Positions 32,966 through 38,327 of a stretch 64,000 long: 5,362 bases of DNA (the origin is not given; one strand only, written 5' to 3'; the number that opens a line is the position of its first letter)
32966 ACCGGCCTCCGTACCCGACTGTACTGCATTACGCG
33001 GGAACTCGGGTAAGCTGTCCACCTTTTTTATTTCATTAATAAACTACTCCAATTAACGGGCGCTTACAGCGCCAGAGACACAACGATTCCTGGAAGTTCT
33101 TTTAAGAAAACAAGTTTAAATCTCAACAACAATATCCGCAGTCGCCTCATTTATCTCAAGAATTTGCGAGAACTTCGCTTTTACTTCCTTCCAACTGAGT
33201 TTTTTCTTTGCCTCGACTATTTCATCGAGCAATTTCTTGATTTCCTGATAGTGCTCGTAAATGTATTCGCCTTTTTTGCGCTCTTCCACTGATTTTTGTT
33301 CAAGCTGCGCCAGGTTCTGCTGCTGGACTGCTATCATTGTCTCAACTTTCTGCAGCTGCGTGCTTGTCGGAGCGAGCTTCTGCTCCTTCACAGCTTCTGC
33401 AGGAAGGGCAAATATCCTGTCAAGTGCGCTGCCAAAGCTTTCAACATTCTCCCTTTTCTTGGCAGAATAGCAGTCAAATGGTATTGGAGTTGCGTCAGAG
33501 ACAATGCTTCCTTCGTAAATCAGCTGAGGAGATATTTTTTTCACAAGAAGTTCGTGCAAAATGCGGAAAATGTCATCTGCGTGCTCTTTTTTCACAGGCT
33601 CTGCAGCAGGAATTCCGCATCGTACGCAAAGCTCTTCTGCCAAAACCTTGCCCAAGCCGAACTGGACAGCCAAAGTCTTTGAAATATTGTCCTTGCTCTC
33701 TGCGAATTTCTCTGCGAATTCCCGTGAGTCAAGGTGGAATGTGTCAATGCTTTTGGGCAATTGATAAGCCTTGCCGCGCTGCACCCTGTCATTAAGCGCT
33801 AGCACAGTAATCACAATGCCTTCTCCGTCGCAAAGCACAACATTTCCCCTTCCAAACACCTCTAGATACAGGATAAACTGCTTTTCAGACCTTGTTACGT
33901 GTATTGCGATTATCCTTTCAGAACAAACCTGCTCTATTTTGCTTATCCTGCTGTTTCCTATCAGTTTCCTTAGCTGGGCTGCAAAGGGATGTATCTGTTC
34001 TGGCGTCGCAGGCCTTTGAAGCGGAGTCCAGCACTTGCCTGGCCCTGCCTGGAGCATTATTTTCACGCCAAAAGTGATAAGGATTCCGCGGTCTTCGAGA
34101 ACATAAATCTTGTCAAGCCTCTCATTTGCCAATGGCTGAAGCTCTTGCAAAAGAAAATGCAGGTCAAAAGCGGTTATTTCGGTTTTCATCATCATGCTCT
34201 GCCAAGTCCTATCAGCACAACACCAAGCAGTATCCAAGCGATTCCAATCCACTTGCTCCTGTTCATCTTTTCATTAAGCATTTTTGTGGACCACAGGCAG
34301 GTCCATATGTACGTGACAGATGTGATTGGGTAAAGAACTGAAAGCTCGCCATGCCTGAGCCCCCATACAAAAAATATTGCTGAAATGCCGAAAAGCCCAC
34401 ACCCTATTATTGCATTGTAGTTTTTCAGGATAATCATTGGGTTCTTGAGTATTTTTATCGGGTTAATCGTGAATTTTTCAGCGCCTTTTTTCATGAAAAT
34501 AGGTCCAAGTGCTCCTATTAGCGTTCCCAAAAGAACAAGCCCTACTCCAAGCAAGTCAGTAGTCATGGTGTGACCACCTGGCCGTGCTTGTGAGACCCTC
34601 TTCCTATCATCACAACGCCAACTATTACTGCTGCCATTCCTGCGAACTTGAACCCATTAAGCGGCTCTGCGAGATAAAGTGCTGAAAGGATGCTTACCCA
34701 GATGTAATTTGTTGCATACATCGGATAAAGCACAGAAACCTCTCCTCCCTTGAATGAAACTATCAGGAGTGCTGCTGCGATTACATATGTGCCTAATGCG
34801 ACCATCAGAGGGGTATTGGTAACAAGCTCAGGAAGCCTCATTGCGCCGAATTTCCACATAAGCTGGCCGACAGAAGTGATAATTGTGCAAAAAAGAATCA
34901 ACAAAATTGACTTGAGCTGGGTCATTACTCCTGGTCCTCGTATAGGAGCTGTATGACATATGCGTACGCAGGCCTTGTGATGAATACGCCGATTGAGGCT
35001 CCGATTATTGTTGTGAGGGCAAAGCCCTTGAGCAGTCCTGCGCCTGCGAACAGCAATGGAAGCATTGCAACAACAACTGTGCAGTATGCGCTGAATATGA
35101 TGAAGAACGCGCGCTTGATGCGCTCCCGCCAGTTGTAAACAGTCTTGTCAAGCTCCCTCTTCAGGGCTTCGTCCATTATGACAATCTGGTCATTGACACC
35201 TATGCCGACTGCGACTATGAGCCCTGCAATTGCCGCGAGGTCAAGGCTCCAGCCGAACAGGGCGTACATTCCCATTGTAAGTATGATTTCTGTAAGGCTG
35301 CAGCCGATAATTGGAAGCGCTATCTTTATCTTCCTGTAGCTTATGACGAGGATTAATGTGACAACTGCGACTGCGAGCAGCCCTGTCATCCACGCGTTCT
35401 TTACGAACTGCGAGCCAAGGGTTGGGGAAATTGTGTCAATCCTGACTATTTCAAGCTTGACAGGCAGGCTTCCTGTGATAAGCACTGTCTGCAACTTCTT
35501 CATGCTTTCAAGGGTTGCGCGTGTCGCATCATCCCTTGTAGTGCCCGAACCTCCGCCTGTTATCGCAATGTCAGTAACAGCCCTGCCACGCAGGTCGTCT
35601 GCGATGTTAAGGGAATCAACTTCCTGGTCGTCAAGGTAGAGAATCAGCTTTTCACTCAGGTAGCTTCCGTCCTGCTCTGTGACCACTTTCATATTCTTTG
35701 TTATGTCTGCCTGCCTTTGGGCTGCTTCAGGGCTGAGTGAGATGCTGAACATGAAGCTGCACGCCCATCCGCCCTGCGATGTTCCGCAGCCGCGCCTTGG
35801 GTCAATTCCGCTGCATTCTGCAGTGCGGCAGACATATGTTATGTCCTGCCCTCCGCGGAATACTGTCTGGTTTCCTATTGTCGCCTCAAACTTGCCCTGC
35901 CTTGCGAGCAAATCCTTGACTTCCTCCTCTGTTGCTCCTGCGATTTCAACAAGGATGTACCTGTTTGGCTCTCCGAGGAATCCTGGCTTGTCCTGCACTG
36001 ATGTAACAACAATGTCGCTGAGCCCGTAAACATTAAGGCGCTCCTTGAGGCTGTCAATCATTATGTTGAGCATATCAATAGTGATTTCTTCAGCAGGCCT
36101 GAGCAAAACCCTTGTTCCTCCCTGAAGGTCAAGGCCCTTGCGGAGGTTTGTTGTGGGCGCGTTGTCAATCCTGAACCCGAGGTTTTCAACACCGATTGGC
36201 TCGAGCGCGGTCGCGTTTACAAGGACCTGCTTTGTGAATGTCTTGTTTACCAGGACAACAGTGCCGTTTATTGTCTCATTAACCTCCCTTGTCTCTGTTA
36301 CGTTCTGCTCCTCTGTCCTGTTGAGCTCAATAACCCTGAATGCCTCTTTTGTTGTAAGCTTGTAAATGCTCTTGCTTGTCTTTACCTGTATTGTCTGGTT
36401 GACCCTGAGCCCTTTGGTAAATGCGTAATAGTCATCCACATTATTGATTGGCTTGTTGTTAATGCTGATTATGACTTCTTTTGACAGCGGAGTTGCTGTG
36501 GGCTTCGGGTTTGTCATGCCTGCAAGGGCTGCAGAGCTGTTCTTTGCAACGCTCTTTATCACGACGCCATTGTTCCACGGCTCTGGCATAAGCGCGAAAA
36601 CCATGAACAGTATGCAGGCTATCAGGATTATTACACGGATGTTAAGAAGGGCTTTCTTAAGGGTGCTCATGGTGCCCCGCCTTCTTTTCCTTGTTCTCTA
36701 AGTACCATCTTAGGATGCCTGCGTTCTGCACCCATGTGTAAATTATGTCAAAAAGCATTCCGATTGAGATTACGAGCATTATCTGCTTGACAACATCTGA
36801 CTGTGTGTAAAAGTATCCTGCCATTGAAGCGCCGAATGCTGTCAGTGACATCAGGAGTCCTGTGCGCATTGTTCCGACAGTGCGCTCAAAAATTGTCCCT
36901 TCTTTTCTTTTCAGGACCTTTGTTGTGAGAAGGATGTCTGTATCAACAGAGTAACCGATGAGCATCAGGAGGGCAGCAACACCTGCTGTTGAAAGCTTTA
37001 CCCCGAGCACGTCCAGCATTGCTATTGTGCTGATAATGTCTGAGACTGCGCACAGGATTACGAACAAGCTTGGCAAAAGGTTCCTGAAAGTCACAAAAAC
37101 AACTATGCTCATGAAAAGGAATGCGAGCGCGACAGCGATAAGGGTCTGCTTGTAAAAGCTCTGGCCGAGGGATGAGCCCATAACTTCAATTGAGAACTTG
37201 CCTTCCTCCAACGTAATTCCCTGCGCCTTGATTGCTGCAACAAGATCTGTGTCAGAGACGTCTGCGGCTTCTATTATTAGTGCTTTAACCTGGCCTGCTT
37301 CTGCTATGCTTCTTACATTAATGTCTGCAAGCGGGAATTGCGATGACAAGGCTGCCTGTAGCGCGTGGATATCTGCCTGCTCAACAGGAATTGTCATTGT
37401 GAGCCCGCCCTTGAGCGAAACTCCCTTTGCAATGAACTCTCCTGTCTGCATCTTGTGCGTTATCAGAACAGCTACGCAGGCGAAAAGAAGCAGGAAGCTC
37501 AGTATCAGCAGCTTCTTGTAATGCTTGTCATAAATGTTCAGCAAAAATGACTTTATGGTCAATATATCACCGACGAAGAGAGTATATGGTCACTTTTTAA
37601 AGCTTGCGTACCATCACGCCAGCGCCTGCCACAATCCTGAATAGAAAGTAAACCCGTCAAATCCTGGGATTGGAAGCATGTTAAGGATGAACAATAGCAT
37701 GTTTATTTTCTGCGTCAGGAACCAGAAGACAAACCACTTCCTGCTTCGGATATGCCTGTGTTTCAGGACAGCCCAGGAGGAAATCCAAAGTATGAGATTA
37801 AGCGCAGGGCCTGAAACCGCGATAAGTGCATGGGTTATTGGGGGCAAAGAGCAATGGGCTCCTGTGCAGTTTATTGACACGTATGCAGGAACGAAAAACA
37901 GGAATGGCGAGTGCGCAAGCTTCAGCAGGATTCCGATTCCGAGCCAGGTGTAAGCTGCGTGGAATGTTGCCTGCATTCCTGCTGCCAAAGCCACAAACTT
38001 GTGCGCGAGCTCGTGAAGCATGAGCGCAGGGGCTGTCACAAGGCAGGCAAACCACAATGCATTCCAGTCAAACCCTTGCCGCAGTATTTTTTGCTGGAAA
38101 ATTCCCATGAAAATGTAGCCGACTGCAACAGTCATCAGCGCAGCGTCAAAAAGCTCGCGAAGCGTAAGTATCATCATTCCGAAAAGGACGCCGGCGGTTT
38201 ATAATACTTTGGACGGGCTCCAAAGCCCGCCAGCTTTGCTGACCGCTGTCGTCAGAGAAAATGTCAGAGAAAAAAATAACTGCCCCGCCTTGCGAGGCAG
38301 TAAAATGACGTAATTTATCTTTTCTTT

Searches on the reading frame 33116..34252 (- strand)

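Call 47: search_protein_families(library=pfam, proteins=[window:33116-34252:-], max_evalue=0.001)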
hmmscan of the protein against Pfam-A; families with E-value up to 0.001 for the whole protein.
window:33116-34252:- (378 aa): 1 family
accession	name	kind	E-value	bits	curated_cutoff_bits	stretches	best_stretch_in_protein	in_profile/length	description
PF05833.16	NFACT_N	-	2.2e-39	135.9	31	1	28-358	2-360/456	NFACT N-terminal and middle domains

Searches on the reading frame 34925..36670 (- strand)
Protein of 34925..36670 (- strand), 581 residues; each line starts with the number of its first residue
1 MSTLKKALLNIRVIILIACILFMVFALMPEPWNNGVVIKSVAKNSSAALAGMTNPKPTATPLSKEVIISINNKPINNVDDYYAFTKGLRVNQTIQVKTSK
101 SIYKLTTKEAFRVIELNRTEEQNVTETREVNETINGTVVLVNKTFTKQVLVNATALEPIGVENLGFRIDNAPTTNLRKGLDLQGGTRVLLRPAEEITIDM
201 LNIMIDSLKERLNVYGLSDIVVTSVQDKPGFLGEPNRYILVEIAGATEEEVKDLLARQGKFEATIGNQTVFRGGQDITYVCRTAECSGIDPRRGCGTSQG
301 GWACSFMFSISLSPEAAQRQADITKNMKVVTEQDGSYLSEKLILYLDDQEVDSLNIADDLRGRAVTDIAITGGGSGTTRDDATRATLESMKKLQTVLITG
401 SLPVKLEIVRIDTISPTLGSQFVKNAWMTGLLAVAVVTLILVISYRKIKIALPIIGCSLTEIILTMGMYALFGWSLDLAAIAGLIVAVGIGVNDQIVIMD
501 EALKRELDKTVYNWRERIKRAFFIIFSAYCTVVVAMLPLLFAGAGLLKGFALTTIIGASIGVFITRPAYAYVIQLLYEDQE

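Call 47: search_protein_families(library=pfam, proteins=[window:34925-36670:-], max_evalue=0.001)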
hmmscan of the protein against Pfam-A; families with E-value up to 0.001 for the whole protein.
window:34925-36670:- (581 aa): 2 families
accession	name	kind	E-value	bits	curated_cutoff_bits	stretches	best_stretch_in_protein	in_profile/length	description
PF02355.23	SecD_SecF_C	-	1.4e-20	73.9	20.5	1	405-563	12-173/189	Protein export membrane protein SecD/SecF, C-terminal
PF00873.25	ACR_tran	-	2.8e-05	22.5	28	1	402-560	310-473/1021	AcrB/AcrD/AcrF family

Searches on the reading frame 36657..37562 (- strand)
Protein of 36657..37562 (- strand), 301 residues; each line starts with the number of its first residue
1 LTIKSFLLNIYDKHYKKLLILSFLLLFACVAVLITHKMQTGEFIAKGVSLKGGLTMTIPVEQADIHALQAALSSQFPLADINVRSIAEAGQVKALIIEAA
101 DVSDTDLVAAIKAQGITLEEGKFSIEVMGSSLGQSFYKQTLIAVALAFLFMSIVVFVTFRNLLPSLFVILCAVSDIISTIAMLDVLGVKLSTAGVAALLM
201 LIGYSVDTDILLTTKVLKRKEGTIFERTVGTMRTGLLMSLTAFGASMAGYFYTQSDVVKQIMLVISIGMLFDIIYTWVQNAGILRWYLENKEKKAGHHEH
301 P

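Call 47: search_protein_families(library=pfam, proteins=[window:36657-37562:-], max_evalue=0.001)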
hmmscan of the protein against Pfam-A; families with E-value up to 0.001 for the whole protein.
window:36657-37562:- (301 aa): 1 family
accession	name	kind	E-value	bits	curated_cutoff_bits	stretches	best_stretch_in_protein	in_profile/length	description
PF02355.23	SecD_SecF_C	-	6.9e-26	91.3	20.5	1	122-289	15-188/189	Protein export membrane protein SecD/SecF, C-terminal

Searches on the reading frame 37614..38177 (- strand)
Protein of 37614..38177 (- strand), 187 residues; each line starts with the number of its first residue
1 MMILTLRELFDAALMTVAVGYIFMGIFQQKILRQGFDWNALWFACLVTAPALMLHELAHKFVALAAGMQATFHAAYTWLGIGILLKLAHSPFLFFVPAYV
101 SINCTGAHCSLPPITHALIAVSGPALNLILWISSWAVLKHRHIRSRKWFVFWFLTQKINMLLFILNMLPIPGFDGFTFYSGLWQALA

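Call 90: search_protein_families(library=pfam, proteins=[window:37614-38177:-], max_evalue=0.1)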
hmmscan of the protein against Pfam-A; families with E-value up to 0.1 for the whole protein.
window:37614-38177:- (187 aa): 1 family
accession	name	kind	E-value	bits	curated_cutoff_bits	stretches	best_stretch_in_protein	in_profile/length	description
PF02163.28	Peptidase_M50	-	3.3e-09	36.8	27.2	2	147-185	158-196/221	Peptidase family M50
